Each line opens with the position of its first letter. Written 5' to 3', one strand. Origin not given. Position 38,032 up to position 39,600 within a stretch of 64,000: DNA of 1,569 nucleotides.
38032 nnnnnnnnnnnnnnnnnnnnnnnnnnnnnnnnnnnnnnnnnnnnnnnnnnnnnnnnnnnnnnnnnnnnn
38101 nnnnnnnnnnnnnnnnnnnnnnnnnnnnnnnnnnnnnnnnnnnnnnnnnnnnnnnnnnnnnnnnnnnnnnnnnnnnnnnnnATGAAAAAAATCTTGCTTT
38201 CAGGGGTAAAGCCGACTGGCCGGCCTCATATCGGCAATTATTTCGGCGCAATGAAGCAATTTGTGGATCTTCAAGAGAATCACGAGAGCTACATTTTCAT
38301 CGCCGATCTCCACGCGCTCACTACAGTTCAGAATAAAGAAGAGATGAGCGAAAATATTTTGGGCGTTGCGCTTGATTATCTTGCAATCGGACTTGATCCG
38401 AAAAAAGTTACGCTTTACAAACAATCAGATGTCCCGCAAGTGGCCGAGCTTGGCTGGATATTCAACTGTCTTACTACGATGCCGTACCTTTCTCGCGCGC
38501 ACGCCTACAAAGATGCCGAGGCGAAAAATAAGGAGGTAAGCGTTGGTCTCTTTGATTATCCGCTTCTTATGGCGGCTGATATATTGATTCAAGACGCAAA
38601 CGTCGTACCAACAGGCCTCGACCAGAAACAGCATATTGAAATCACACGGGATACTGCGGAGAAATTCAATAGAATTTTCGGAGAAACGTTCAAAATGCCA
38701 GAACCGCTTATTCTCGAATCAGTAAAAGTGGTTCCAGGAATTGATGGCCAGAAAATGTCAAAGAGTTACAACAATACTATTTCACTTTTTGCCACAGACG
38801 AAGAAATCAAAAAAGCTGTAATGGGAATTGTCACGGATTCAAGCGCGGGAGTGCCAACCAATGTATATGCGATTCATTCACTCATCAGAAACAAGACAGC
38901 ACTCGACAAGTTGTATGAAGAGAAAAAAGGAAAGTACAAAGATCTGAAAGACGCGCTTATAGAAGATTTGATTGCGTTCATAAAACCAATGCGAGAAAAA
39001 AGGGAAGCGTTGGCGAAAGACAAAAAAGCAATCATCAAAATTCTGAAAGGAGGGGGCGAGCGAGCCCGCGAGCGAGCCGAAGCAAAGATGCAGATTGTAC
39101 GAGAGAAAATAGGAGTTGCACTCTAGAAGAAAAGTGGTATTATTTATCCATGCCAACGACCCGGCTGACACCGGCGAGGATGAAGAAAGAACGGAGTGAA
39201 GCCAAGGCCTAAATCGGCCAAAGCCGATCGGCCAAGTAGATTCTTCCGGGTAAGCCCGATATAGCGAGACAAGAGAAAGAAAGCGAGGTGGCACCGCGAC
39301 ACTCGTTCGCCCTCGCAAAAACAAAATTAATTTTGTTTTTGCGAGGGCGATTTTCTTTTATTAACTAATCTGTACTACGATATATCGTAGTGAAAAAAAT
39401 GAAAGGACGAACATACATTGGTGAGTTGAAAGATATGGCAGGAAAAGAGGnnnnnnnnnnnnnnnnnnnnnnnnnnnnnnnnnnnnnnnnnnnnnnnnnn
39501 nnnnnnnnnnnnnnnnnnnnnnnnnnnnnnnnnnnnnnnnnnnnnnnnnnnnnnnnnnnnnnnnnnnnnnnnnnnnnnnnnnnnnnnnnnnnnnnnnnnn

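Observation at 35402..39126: T-box riboswitch (tRNA-Trp type) with a textbook promoter controlling a trpB-trpA-trpS operon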

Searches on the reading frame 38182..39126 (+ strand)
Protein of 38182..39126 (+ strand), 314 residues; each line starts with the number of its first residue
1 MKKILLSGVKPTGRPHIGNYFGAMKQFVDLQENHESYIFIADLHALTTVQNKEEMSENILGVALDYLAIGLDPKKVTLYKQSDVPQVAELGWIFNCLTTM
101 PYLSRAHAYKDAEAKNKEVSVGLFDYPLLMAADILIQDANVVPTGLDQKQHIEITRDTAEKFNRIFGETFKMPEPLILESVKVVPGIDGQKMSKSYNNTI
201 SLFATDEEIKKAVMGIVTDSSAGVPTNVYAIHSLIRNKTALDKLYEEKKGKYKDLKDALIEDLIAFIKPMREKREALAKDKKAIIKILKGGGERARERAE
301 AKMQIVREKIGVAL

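Call 5: search_protein_families(library=pfam, proteins=[window:38182-39126:+])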
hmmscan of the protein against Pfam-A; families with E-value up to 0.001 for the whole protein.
window:38182-39126:+ (314 aa): 1 family
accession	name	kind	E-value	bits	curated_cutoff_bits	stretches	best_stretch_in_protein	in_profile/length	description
PF00579.31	tRNA-synt_1b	-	7.1e-62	209.8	21.1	1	4-259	7-266/292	tRNA synthetases class I (W and Y)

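Call 63: search_protein_families(library=ncbifam, proteins=[window:38182-39126:+], max_evalue=0.001)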
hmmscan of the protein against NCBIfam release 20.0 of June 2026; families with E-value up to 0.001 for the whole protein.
window:38182-39126:+ (314 aa): 10 families
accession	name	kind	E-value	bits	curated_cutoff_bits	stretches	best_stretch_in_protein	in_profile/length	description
NF009207.0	PRK12556.1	equivalog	8.2e-95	317.4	479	1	2-312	3-331/332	tryptophan--tRNA ligase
TIGR00233.1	trpS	equivalog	3.1e-87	293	176.75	1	1-311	1-327/328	tryptophan--tRNA ligase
NF008923.0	PRK12284.1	equivalog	1.5e-85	287.6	597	1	3-312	3-331/431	tryptophan--tRNA ligase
NF008922.0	PRK12283.1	equivalog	7.5e-67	225.9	572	2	2-169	3-174/400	tryptophan--tRNA ligase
NF008925.0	PRK12285.1-2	equivalog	4.1e-23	81.9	451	1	5-277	65-353/365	tryptophan--tRNA ligase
NF006330.0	PRK08560.1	equivalog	4e-20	72.1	220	1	8-214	38-246/342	tyrosine--tRNA ligase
NF008926.0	PRK12285.1-3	equivalog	4.3e-15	55.5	320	1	5-164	68-230/429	tryptophan--tRNA ligase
TIGR00234.1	tyrS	equivalog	1.7e-13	50.4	113.8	1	5-278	38-314/406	tyrosine--tRNA ligase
NF008928.0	PRK12285.1-5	equivalog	6.7e-13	48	891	1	5-166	95-255/530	tryptophan--tRNA ligase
NF008927.0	PRK12285.1-4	equivalog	4.3e-12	45.8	478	1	4-278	75-363/385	tryptophan--tRNA ligase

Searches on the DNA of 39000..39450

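Call 65: search_rna_families(source=window, start=39000, end=39450, threshold=evalue, max_evalue=10, show_alignments=2)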
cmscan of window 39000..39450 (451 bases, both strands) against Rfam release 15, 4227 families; matches with E-value up to 10: 14.
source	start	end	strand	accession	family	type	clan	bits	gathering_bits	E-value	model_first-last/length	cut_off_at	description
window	39147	39317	+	RF00230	T-box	Cis-reg; leader;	-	28.1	93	0.00018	1-219/219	no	T-box leader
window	39305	39352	+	RF04070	MIR6440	Gene; miRNA;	-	22.9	95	0.056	1-108/108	no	MIR6440 microRNA precursor family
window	39280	39418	+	RF02842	RefA1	Gene; sRNA;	-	21.2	94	0.019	1-222/222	no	Enterococcus sRNA A1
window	39309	39417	-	RF04342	Plastid-psbA-1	Cis-reg;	CL00153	19.7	54.3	4.3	1-114/114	no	Plastid-psbA-1 3UTR RNA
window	39301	39406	-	RF02330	TtnuHACA23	Gene; snRNA; snoRNA; HACA-box;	-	18.3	100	4.9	1-135/135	no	Tetrahymena snoRNA TtnuHACA23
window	39307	39350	-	RF03709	MIR1878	Gene; miRNA;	-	17.6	70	1.6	13-86/100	no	MIR1878 microRNA precursor family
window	39297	39390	-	RF01828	SprD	Gene; sRNA;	-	16.9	100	0.35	1-142/142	no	Small pathogenicity island RNA D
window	39310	39346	-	RF01742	lactis-plasmid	Gene; sRNA;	-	16.2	70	7.5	26-66/106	no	lactis-plasmid RNA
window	39311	39347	+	RF01742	lactis-plasmid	Gene; sRNA;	-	16.2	70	7.5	26-66/106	no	lactis-plasmid RNA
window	39307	39350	-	RF04147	MIR6224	Gene; miRNA;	-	14.3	171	2.7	1-176/176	no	MIR6224 microRNA precursor family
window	39237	39308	-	RF02866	ncS16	Gene; sRNA;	-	13.5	48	5.4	1-83/83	no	Burkholderia sRNA 16 (Bc_KC_sr1)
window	39211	39273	-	RF03163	c4-a1b1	Gene; antisense;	CL00128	13.3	46.7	1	1-53/53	no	a1, b1 targets of C4 antisense RNA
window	39296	39358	+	RF01043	MIR1023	Gene; miRNA;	-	13.1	90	4.2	1-165/165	no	MIR1023 microRNA precursor family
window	39126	39215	+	RF02474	GlsR5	Gene; snRNA; snoRNA; CD-box;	-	11.7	100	4.1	1-89/89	no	Small nucleolar RNA GlsR5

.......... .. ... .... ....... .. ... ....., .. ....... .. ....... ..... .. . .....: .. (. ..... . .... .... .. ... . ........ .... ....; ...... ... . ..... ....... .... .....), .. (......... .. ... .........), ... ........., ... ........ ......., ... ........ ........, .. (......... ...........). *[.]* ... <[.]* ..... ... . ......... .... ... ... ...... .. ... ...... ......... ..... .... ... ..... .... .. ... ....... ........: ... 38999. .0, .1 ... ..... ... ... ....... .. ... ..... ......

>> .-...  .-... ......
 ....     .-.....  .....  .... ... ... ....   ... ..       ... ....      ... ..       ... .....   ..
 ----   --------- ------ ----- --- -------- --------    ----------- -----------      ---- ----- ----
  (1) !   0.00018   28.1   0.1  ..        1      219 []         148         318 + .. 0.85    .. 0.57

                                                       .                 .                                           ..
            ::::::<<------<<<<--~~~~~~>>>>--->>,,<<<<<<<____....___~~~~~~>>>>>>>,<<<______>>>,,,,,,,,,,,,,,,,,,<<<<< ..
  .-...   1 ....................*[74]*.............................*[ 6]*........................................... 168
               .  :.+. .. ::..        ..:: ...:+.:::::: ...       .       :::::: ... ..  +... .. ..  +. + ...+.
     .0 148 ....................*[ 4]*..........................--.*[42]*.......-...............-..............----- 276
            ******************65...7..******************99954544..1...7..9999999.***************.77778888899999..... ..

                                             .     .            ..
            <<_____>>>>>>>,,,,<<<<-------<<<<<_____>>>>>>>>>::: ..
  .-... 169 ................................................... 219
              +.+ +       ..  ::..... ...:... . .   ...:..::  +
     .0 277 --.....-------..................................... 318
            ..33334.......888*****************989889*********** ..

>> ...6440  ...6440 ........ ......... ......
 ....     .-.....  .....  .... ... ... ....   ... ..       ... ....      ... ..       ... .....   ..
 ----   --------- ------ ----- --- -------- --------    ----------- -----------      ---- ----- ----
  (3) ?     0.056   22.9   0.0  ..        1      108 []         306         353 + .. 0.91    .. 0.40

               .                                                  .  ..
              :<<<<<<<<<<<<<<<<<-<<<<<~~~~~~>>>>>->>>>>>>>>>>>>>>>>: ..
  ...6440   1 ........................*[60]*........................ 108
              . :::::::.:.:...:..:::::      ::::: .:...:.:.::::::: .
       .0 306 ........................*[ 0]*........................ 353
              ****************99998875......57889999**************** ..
